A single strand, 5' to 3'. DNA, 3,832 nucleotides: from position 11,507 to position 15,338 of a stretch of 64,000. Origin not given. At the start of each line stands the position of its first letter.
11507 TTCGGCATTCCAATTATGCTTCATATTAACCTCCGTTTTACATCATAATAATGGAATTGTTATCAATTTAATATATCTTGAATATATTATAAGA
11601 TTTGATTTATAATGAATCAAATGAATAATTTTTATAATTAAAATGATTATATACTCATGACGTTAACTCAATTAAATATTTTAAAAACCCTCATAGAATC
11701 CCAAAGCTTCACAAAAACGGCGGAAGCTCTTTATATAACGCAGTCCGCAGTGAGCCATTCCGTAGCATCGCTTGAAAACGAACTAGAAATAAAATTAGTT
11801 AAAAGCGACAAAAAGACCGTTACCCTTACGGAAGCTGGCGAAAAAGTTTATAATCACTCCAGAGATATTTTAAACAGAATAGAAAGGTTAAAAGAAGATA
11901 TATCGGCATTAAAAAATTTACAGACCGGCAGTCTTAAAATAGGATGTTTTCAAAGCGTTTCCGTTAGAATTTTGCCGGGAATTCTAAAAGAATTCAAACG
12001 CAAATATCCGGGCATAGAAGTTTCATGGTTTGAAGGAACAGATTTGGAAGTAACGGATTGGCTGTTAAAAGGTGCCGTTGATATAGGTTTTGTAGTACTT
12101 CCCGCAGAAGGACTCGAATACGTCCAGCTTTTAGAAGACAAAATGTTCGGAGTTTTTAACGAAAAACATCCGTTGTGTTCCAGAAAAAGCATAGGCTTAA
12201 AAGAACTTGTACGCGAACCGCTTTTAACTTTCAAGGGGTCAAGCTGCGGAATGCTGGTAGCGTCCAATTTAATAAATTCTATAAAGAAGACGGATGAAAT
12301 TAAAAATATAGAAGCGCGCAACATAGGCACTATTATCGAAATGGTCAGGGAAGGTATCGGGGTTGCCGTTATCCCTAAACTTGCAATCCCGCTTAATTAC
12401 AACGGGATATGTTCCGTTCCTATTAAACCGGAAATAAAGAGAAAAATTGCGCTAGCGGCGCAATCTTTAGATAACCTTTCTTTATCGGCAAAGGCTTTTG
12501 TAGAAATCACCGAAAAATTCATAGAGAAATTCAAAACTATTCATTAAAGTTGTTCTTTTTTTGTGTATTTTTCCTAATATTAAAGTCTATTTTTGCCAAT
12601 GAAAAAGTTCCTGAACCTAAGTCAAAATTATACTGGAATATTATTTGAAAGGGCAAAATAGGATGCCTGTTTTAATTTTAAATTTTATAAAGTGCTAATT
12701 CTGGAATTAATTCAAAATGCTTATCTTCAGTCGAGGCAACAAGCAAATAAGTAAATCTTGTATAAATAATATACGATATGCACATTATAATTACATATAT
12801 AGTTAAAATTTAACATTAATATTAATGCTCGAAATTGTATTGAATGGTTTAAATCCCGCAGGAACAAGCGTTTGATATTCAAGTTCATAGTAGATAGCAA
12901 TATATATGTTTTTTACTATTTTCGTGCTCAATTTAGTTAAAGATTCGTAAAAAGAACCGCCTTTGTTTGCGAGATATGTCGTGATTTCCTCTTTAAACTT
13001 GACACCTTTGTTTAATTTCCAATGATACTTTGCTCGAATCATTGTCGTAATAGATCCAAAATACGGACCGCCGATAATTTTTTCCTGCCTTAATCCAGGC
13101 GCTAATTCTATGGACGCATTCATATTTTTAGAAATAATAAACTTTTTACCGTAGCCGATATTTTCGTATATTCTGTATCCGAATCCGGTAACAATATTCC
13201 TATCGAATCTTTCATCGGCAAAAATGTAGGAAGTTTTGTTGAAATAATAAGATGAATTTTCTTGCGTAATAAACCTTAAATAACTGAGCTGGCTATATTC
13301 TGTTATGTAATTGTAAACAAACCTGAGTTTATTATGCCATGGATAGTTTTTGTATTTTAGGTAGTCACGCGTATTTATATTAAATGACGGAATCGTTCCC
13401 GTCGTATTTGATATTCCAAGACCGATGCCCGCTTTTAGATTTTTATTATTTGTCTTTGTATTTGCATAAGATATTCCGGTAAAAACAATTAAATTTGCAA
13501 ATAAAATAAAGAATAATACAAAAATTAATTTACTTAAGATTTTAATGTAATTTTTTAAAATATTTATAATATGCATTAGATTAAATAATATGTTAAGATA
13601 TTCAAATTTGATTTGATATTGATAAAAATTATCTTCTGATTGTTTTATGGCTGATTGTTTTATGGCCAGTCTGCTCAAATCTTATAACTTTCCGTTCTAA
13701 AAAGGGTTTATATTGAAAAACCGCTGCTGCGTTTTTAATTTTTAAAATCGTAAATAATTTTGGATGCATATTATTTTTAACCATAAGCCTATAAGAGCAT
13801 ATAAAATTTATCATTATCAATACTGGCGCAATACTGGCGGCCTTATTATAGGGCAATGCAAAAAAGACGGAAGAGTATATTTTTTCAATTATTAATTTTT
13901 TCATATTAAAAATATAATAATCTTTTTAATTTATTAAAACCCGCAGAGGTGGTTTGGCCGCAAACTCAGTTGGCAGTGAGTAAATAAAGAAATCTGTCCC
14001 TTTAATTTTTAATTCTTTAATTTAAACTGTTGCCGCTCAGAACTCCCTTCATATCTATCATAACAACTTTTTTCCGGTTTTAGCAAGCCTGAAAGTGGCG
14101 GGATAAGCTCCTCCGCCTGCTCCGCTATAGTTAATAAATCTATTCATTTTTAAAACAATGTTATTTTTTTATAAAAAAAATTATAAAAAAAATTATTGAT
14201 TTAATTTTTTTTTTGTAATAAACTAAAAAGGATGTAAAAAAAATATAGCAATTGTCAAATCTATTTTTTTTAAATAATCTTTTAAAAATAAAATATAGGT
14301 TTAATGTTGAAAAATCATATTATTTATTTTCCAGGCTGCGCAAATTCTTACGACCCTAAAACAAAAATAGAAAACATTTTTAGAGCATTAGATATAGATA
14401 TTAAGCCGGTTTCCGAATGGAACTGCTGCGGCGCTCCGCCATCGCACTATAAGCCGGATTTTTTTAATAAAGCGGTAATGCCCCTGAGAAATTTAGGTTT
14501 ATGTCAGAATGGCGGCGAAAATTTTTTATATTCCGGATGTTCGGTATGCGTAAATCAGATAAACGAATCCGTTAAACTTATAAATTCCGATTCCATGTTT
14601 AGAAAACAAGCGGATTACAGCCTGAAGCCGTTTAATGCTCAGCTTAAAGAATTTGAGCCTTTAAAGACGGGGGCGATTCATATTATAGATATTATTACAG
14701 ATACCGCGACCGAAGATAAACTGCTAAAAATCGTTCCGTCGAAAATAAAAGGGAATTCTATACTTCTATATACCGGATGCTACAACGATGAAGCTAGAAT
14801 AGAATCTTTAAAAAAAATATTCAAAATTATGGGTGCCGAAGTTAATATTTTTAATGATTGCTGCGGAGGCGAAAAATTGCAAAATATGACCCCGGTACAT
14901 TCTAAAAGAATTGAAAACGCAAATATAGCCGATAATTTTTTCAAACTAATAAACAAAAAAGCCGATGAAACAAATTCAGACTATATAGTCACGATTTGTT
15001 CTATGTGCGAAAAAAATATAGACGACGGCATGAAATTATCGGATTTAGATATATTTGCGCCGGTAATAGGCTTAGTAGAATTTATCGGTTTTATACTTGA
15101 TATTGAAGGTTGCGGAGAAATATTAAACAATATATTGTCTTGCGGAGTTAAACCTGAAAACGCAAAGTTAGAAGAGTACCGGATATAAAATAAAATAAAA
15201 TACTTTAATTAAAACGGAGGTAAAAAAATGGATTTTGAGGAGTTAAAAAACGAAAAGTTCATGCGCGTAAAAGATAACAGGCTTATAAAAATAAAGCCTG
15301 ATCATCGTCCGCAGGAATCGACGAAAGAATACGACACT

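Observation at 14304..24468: Eleven-gene operon for a soluble Mo/W-pterin oxidoreductase coupled to an HdrB-like subunit, its own cofactor-assembly genes and an NAD(P)H/polyferredoxin module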

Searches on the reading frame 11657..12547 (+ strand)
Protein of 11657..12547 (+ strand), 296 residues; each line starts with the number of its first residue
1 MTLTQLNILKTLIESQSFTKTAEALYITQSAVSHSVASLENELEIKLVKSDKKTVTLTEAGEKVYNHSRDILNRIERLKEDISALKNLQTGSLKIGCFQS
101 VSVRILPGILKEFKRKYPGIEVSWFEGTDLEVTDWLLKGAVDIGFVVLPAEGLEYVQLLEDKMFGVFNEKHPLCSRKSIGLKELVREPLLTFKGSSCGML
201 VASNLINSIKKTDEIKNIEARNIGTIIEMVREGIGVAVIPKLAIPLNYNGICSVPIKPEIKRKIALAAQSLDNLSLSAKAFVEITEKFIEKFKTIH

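Call 19: search_protein_families(library=pfam, proteins=[window:11657-12547:+], max_evalue=0.001)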
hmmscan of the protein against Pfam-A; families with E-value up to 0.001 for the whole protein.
window:11657-12547:+ (296 aa): 2 families
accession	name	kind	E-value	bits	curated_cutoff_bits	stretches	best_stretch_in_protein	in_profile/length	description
PF03466.25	LysR_substrate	-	2.6e-34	118.9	28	1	88-284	3-203/209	LysR substrate binding domain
PF00126.33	HTH_1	-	2e-17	63.3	26.6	1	3-62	1-60/60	Bacterial regulatory helix-turn-helix protein, lysR family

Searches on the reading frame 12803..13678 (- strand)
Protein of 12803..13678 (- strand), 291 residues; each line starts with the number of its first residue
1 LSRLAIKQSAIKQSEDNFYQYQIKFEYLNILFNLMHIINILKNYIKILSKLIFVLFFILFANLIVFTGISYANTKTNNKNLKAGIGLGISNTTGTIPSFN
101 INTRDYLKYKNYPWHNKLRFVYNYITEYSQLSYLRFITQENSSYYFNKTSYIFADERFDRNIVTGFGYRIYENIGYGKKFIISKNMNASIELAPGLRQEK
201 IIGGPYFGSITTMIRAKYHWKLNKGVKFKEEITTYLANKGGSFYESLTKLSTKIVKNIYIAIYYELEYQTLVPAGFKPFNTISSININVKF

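Call 19: search_protein_families(library=pfam, proteins=[window:12803-13678:-], max_evalue=0.001)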
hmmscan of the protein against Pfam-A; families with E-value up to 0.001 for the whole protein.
window:12803-13678:- (291 aa): 1 family
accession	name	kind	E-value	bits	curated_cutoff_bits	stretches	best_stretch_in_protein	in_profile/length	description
PF04338.18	DUF481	-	5.7e-29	102.1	21.1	1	86-291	2-210/210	Protein of unknown function, DUF481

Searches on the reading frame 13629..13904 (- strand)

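Call 78: search_protein_families(library=pfam, proteins=[window:13629-13904:-], max_evalue=1)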
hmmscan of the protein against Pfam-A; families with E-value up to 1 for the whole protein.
window:13629-13904:- (91 aa): 1 family
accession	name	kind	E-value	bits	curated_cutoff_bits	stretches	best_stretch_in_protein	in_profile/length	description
PF02326.20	YMF19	-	0.12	13.7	22.6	1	31-66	16-50/84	Plant ATP synthase F0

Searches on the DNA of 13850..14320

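Call 68: search_rna_families(source=window, start=13850, end=14320, threshold=evalue, max_evalue=5, show_alignments=2)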
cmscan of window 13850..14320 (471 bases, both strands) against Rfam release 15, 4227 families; matches with E-value up to 5: 3.
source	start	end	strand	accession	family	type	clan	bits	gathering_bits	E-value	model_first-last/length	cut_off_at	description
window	13973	14030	+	RF00681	mir-198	Gene; miRNA;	-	19.5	70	0.29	1-62/62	no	mir-198 microRNA precursor family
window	14095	14197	+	RF04184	BTnc060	Gene; sRNA;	-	16.6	228.9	3.9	1-213/213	no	Bacteroides sRNA BTnc060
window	14088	14211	-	RF02933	ARRPOF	Gene; sRNA;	-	10.6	127.2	4.1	1-256/256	no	ARRPOF RNA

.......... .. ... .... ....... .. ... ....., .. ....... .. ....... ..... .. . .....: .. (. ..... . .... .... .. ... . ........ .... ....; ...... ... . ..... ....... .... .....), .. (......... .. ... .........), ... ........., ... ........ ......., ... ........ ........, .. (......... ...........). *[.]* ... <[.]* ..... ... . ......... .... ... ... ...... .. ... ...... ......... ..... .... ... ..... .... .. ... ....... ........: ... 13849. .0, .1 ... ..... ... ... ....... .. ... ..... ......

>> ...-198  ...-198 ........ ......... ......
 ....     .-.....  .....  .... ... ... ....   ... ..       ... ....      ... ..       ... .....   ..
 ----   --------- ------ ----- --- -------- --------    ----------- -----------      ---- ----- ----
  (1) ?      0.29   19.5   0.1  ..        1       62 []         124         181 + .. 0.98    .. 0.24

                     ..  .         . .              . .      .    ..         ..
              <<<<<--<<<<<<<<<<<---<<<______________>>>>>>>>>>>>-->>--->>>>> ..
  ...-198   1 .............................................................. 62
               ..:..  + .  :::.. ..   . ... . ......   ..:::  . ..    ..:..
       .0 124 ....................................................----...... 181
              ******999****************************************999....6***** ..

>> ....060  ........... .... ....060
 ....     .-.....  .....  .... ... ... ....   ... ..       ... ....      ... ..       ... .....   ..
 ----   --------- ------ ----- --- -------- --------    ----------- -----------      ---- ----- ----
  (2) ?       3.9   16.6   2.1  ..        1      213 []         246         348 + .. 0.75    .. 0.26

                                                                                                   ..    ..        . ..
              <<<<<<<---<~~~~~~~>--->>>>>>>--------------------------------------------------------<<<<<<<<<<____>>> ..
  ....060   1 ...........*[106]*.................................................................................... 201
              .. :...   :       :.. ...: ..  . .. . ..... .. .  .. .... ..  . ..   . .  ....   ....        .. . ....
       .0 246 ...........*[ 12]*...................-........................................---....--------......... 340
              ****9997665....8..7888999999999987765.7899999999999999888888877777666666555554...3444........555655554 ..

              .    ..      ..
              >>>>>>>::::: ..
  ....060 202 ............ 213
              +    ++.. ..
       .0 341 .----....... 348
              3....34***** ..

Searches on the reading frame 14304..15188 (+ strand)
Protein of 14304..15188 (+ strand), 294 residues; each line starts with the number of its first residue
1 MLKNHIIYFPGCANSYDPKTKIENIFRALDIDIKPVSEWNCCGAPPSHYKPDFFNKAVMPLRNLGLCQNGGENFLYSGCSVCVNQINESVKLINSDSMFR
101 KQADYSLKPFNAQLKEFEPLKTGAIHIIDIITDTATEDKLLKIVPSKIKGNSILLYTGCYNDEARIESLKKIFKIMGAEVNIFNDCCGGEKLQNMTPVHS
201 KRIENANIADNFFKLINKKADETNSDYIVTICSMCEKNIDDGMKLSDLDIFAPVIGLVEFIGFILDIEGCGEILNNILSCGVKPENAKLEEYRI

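Call 3: search_protein_families(library=pfam, proteins=[window:14304-15188:+], max_evalue=0.01)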
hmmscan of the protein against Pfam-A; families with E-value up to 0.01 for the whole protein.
window:14304-15188:+ (294 aa): 1 family
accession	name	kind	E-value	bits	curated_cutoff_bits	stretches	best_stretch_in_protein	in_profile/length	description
PF02754.22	CCG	-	1.6e-14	54.2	20.6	2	154-239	2-84/85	Cysteine-rich domain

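Call 4: search_protein_families(library=ncbifam, proteins=[window:14304-15188:+], max_evalue=0.01)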
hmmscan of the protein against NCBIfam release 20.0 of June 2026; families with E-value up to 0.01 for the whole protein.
window:14304-15188:+ (294 aa): 8 families
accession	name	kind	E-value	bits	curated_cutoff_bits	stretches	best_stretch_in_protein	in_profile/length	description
NF042965.1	MFR_anch_SdhE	equivalog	3.5e-10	39.9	500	1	6-91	3-89/282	8-methylmenaquinol:fumarate reductase membrane anchor subunit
NF045670.1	quin_L_LdhH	equivalog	1.4e-08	33.6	800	2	131-240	446-552/706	L-lactate dehydrogenase (quinone) large subunit LdhH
TIGR03288.1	CoB_CoM_SS_B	equivalog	1.5e-08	34.3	345.15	1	8-243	4-241/290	CoB--CoM heterodisulfide reductase subunit B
NF008369.0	PRK11168.1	equivalog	3.9e-06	26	278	0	3-45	166-210/401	anaerobic glycerol-3-phosphate dehydrogenase subunit C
NF041780.1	hetero_SS_HdrB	equivalog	1.1e-05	24.9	450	1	22-159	25-165/304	ferredoxin:CoB-CoM heterodisulfide reductase subunit HdrB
NF045663.1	diclust_near_Sec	equivalog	1.2e-05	23.6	530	1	5-111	421-528/759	pyridine nucleotide-disulfide oxidoreductase/dicluster-binding protein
NF004898.0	PRK06259.1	equivalog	6e-05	21.9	385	1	169-247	401-471/488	fumarate reductase (CoM/CoB) subunit TfrB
TIGR03379.1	glycerol3P_GlpC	equivalog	0.00012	20.9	279.9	1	3-245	161-383/397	anaerobic glycerol-3-phosphate dehydrogenase subunit GlpC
